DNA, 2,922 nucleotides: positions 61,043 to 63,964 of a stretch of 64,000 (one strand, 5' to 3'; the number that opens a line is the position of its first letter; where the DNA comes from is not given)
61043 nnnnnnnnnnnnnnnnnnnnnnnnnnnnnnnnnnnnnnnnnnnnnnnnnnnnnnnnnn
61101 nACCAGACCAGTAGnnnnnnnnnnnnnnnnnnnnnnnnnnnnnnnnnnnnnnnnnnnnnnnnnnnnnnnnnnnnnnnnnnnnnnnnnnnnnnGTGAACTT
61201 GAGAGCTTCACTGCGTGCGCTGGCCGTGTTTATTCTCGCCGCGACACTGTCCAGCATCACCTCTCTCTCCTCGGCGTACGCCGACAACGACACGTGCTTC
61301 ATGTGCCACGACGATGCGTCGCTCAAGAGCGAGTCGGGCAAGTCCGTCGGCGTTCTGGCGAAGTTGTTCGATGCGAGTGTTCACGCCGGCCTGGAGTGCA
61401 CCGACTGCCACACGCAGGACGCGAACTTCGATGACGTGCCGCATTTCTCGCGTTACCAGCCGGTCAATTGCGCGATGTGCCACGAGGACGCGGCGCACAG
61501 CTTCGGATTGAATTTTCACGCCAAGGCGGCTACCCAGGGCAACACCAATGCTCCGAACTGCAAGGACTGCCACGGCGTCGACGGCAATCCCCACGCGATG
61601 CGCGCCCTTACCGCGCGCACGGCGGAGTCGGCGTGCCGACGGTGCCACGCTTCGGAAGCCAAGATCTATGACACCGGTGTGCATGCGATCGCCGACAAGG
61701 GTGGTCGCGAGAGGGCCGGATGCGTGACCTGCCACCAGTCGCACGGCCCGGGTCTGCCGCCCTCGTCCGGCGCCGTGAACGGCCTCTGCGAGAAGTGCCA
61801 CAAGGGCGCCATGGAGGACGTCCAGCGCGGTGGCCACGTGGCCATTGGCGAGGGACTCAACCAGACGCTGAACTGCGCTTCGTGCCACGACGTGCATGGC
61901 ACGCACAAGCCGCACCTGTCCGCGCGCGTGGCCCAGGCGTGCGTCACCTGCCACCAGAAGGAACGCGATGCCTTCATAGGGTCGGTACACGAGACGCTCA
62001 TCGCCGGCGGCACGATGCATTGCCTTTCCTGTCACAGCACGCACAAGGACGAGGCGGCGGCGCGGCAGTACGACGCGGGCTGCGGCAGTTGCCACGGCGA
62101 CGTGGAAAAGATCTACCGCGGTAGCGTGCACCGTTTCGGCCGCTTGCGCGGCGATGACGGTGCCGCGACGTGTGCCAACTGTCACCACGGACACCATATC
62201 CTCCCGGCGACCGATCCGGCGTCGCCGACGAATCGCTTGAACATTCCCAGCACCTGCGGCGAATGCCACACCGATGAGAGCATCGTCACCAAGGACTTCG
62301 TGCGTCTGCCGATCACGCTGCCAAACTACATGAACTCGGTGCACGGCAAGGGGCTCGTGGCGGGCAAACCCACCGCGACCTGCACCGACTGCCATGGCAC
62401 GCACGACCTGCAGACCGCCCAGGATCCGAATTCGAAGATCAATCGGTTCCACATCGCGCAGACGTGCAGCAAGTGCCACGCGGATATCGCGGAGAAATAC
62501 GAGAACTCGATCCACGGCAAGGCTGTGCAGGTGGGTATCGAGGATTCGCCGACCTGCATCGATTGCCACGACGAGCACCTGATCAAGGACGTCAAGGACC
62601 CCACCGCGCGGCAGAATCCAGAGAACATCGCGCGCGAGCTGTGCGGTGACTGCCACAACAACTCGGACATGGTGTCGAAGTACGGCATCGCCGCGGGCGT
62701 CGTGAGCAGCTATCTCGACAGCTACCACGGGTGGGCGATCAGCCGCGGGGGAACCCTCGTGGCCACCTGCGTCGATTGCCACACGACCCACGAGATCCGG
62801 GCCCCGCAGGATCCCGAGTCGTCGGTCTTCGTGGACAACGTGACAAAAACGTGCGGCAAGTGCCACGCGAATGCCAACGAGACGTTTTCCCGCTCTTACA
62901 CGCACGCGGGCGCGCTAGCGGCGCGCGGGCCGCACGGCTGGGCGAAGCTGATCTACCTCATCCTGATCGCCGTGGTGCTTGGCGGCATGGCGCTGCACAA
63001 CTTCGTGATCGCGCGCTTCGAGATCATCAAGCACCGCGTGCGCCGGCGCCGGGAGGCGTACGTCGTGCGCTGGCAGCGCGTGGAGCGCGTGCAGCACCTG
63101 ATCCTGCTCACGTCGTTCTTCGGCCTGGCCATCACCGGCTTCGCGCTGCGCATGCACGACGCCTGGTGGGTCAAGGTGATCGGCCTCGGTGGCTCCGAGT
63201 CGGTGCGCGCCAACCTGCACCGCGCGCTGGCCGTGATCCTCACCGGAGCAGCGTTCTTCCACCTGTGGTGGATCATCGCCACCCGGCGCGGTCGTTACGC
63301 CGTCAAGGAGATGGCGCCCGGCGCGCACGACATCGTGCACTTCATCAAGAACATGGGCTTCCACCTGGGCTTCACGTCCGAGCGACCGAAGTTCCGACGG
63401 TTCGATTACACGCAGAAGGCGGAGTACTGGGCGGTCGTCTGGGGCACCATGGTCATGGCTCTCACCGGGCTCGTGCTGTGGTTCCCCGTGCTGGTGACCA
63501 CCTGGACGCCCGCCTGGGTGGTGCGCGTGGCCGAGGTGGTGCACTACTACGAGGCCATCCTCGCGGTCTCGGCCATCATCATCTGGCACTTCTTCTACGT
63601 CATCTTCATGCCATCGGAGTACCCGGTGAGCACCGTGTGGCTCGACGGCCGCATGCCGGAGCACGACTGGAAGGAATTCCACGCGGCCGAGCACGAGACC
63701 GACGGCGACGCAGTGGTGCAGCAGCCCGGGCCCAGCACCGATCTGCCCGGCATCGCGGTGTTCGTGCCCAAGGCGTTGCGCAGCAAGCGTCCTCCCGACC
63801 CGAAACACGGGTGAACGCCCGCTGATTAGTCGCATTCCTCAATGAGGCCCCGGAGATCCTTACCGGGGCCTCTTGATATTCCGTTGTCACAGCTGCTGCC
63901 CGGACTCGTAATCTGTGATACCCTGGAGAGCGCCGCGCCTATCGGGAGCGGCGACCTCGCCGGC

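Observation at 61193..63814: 19-haem c-type cytochrome fused to a FdnI/HydC-like membrane cytochrome b (CbcL-like but far larger)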

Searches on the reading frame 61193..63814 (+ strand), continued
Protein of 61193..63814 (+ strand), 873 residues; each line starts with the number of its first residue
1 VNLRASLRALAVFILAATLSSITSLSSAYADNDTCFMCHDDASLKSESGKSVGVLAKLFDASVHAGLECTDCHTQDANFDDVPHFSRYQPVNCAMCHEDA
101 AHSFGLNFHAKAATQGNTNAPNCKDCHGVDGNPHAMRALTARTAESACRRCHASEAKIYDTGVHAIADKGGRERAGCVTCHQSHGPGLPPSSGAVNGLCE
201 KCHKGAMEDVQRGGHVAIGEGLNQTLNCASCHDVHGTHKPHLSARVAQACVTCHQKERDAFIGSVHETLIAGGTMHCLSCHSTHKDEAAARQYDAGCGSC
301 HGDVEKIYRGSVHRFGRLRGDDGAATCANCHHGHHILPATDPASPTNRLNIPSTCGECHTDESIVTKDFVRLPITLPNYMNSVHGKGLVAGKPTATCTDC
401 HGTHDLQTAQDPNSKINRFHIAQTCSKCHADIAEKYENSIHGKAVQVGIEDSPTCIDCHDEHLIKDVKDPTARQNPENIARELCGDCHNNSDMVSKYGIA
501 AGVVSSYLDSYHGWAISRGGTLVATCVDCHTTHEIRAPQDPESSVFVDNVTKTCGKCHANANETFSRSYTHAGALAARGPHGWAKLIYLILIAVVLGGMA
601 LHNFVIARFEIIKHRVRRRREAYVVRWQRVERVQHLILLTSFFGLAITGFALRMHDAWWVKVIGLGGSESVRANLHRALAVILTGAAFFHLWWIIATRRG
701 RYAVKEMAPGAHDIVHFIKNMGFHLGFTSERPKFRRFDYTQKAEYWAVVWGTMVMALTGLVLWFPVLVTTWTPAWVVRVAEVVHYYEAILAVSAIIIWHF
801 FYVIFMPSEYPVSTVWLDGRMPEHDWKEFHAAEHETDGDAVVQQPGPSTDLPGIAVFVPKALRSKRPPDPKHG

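Call 84: list_cluster_members(proteins=[P0001, P0003, P0273])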
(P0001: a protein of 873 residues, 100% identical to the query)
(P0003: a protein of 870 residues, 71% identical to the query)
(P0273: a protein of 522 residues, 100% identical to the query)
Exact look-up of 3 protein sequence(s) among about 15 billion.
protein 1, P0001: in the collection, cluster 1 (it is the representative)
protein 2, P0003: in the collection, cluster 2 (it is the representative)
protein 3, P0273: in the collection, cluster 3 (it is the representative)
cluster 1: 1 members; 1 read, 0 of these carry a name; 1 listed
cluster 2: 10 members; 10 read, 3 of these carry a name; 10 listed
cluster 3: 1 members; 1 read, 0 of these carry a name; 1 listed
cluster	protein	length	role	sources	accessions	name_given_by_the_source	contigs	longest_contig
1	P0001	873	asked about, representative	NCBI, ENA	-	-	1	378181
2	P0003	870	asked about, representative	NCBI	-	-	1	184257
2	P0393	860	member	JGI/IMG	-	cytochrome b subunit of formate dehydrogenase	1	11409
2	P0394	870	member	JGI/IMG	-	cytochrome b subunit of formate dehydrogenase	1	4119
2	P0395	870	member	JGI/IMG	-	cytochrome b subunit of formate dehydrogenase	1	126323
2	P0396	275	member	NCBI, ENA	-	-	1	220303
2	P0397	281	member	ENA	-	-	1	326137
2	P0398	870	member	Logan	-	-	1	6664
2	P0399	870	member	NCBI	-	-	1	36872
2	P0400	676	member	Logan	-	-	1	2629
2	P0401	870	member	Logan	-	-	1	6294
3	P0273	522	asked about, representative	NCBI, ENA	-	-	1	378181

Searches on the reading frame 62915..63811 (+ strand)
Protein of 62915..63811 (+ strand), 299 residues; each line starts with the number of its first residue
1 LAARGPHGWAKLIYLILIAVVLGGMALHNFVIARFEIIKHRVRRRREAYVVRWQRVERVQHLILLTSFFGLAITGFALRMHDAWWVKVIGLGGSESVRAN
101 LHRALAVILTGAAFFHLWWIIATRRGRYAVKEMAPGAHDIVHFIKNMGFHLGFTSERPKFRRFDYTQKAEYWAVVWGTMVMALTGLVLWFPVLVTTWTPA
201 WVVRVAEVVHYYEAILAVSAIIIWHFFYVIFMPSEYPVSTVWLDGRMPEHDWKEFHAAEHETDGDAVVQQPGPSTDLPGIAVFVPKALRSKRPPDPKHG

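Call 57: search_protein_representatives(alignment_id=A2)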
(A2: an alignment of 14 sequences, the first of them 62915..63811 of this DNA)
Query: 14 sequences, 284 profile positions. Proteins with E-value up to 0.001 (for the whole library): 2689; up to 1e-10: 1755; up to 1e-30: 744. The best 150 are listed.
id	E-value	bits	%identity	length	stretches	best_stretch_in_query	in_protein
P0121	2.2e-124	430.7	-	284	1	1-276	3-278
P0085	3.4e-123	426.8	-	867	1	1-269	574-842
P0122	2.8e-121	420.5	-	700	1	2-278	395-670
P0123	2.1e-105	368.5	-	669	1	6-276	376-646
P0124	1.9e-100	352.2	-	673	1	5-277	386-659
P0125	5.7e-99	347.4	-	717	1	9-280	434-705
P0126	2.7e-98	345.1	-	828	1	7-279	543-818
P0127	3.5e-97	341.5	-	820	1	7-265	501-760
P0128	1.1e-95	336.6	-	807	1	11-275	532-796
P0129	1.2e-94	333.2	-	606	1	5-263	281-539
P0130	1.6e-94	332.8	-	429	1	6-265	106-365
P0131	8.3e-94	330.4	-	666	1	6-276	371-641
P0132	5.7e-93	327.6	-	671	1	7-277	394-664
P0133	2.4e-92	325.6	-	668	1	4-273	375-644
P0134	1.4e-91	323.1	-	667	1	7-276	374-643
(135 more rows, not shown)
